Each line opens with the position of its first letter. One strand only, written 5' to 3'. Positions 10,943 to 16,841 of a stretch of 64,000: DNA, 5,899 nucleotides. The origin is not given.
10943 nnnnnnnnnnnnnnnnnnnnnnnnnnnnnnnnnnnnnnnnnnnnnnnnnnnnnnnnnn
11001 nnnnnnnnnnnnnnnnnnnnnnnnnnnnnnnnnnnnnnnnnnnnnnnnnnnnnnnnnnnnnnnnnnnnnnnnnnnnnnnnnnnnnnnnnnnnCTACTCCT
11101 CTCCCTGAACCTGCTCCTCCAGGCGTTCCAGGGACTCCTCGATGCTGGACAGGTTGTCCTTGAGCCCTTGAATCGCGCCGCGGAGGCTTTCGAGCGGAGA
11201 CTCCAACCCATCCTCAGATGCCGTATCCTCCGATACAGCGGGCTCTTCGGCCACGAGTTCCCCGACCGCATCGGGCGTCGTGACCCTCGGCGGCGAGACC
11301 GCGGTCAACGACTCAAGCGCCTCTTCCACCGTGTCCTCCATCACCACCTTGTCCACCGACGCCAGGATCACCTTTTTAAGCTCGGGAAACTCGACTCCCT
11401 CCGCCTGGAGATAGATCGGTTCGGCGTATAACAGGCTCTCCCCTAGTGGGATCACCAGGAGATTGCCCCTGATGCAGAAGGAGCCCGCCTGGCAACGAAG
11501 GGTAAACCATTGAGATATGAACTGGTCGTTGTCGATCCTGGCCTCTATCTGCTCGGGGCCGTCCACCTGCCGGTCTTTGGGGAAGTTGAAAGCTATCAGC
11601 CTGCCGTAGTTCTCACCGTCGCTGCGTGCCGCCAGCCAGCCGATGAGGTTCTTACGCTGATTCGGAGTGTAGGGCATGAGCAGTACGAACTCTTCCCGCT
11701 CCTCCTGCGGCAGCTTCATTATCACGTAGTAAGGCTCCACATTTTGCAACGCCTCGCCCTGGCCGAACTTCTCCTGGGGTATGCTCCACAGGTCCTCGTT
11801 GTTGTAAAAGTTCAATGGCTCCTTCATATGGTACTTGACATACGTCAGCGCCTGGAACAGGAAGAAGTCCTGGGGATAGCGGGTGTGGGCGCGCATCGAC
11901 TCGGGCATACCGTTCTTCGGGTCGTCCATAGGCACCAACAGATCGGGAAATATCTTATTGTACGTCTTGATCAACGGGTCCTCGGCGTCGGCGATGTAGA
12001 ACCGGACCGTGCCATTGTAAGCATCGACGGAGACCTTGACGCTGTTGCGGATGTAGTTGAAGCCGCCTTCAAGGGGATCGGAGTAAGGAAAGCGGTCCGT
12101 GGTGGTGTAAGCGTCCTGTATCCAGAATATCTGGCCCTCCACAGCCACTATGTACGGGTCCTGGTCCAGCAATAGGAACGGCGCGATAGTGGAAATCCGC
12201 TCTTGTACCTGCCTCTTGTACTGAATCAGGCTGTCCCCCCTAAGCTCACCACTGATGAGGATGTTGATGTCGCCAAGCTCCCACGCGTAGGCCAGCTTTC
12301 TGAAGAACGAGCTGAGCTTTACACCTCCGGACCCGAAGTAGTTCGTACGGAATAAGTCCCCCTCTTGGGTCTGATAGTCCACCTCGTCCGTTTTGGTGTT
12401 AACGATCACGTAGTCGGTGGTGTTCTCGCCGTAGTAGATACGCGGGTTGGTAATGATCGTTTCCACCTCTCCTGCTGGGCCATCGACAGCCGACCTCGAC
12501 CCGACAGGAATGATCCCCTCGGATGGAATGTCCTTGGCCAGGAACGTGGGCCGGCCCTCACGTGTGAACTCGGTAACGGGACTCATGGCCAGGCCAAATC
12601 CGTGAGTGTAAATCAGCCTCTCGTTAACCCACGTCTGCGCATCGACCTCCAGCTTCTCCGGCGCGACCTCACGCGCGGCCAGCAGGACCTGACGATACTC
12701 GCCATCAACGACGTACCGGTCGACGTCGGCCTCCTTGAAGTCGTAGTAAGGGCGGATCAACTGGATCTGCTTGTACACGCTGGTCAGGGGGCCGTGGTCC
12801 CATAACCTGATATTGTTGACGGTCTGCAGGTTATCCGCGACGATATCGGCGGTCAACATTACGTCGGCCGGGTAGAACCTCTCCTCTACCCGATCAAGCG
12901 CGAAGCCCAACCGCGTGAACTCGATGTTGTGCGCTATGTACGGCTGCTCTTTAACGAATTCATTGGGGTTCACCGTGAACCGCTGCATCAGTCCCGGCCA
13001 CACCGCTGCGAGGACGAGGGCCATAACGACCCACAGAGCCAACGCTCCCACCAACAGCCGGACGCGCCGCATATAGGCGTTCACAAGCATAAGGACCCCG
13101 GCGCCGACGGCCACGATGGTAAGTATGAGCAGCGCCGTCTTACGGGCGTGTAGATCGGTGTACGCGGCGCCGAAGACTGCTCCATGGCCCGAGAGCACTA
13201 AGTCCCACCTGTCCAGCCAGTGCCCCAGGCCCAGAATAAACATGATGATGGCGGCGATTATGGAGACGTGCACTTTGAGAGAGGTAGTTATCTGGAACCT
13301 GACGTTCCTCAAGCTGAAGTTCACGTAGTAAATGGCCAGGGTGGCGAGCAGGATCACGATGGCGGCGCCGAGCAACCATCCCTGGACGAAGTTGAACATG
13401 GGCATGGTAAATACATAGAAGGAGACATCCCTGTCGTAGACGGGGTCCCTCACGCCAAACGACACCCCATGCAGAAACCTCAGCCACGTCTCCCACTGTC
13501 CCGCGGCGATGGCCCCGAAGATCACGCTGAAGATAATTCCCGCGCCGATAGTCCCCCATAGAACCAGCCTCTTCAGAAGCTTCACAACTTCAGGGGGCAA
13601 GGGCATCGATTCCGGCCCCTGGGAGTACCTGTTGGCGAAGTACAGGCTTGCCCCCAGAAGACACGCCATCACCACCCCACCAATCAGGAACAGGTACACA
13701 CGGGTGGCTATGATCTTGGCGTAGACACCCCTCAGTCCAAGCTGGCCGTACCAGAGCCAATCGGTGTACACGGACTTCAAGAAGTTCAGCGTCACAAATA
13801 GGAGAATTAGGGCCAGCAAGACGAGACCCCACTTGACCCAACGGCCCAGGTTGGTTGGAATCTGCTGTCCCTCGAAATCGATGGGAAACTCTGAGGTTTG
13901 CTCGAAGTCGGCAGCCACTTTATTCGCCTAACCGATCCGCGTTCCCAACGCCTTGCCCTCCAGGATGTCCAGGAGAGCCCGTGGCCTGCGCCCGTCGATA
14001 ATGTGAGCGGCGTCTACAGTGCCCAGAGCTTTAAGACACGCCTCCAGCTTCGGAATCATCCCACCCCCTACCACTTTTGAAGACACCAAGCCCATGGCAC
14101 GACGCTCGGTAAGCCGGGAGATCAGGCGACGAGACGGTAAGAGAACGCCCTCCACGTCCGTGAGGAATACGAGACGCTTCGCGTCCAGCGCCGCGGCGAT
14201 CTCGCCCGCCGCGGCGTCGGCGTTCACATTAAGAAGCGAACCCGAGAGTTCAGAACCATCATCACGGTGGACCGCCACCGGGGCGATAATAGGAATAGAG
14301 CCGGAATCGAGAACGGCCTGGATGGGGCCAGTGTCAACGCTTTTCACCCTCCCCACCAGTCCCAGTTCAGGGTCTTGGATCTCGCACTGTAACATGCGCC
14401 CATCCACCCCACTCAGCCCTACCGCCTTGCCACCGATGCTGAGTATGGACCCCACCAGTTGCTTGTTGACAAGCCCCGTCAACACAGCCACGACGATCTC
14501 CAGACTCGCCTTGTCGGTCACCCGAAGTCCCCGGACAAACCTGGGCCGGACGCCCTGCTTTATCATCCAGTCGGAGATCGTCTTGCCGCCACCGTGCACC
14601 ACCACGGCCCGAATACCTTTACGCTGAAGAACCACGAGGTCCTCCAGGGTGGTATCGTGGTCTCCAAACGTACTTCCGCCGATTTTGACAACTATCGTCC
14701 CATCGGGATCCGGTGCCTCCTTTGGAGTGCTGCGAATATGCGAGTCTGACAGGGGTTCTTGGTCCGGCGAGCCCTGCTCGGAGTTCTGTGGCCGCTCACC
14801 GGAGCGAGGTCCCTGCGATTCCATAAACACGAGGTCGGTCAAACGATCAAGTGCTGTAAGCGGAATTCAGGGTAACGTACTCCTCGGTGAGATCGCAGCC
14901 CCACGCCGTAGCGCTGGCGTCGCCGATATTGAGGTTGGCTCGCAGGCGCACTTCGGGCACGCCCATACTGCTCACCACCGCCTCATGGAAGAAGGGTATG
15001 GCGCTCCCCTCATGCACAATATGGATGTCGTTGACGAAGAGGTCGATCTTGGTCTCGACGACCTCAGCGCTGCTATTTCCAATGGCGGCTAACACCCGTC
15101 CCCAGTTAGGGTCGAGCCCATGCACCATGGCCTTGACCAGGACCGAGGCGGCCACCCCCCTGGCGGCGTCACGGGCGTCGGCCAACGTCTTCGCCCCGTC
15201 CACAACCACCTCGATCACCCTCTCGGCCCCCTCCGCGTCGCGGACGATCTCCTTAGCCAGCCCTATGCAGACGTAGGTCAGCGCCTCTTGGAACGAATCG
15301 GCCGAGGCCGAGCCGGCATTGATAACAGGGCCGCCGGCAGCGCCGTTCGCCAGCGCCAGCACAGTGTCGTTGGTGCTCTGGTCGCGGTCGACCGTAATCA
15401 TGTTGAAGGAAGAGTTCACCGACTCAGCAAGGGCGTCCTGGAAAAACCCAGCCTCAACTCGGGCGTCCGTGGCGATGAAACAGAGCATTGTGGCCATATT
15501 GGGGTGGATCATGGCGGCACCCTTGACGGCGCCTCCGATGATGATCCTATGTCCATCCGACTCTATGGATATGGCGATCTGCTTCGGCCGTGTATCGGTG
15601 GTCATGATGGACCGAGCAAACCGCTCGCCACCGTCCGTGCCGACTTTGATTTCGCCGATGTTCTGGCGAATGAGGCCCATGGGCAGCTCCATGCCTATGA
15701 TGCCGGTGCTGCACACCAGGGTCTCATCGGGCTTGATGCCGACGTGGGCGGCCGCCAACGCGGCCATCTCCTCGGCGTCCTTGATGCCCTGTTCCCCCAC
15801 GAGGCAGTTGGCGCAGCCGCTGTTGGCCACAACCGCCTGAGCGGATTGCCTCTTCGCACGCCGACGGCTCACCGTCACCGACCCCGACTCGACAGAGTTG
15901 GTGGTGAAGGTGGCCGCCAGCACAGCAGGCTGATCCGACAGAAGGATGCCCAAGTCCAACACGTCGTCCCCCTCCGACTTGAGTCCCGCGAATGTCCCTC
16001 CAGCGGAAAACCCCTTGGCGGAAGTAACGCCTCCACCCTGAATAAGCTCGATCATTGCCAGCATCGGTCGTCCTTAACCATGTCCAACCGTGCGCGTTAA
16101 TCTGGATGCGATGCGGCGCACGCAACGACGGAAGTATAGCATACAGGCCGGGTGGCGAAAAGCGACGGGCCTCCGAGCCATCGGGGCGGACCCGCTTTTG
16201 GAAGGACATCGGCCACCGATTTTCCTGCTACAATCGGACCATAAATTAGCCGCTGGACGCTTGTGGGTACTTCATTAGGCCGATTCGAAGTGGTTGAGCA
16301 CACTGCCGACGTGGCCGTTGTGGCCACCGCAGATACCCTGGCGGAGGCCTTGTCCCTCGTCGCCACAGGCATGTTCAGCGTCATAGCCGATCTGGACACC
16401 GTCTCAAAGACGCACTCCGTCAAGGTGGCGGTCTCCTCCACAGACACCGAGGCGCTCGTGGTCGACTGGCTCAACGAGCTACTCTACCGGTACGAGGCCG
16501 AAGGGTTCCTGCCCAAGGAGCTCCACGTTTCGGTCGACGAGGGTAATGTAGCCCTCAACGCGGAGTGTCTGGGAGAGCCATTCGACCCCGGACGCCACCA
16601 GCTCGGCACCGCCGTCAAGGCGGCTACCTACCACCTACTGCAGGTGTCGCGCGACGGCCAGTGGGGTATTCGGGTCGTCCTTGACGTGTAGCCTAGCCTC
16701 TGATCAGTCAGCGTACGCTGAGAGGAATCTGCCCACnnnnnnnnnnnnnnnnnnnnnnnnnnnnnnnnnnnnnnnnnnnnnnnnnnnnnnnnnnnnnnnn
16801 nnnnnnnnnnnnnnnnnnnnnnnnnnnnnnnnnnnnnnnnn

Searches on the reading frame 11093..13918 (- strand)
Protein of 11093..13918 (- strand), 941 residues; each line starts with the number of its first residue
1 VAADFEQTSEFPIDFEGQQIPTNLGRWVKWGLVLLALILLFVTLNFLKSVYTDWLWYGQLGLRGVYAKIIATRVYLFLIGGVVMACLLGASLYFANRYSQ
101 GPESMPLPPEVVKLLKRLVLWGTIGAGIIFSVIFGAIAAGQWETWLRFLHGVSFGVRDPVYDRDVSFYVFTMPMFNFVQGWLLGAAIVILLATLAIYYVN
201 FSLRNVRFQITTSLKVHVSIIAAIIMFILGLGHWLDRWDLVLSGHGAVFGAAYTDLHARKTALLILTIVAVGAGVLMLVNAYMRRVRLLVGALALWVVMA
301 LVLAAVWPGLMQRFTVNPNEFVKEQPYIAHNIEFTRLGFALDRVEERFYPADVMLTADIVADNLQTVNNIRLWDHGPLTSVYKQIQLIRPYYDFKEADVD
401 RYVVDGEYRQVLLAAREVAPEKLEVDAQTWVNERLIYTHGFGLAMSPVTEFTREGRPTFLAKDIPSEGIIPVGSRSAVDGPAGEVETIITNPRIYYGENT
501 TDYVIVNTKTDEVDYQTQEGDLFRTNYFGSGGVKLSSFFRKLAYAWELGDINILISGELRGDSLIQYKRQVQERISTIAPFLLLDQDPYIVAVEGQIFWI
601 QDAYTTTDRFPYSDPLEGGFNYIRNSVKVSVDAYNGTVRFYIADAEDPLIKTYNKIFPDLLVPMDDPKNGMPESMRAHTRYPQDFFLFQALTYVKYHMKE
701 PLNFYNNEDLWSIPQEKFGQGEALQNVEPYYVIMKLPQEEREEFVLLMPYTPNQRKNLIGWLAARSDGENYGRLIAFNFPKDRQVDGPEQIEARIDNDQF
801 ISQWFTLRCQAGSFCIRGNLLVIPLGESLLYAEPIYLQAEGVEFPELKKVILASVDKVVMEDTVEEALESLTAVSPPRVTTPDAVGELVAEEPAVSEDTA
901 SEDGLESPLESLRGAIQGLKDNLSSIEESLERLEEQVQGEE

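Call 6: search_protein_families(library=pfam, proteins=[window:11093-13918:-], max_evalue=0.001)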
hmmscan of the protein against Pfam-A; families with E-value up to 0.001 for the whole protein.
window:11093-13918:- (941 aa): 1 family
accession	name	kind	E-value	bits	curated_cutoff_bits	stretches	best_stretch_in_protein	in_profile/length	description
PF03699.18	UPF0182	-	3e-277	922.3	27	1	32-807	3-769/770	Uncharacterised protein family (UPF0182)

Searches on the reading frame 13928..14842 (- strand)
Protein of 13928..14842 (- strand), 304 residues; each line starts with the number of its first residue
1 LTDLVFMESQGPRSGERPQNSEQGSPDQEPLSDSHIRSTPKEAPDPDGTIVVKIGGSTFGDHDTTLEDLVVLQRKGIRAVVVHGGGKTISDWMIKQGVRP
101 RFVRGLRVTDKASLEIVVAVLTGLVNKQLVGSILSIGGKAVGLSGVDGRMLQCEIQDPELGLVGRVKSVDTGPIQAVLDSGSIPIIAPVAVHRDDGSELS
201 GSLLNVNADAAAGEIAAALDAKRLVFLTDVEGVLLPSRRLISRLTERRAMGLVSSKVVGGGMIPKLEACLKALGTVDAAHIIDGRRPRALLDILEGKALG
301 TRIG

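Call 6: search_protein_families(library=pfam, proteins=[window:13928-14842:-], max_evalue=0.001)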
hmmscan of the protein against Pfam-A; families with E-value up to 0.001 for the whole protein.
window:13928-14842:- (304 aa): 1 family
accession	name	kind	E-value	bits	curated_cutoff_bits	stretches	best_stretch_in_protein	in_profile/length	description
PF00696.33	AA_kinase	-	5.3e-42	144.6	24.9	1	49-274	2-224/234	Amino acid kinase family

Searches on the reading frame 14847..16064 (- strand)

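Call 6: search_protein_families(library=pfam, proteins=[window:14847-16064:-], max_evalue=0.001)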
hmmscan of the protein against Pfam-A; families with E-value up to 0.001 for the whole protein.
window:14847-16064:- (405 aa): 1 family
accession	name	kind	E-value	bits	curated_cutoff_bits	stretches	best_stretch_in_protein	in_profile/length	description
PF01960.23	ArgJ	-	1.3e-130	436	32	1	21-405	2-377/377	ArgJ family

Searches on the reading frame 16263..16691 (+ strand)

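Call 6: search_protein_families(library=pfam, proteins=[window:16263-16691:+], max_evalue=0.001)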
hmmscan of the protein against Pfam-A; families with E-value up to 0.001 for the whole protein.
window:16263-16691:+ (142 aa): 1 family
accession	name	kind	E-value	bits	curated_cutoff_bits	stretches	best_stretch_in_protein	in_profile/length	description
PF01951.21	Archease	-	9.9e-40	136.4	25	1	8-142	1-136/136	Archease protein family (MTH1598/TM1083)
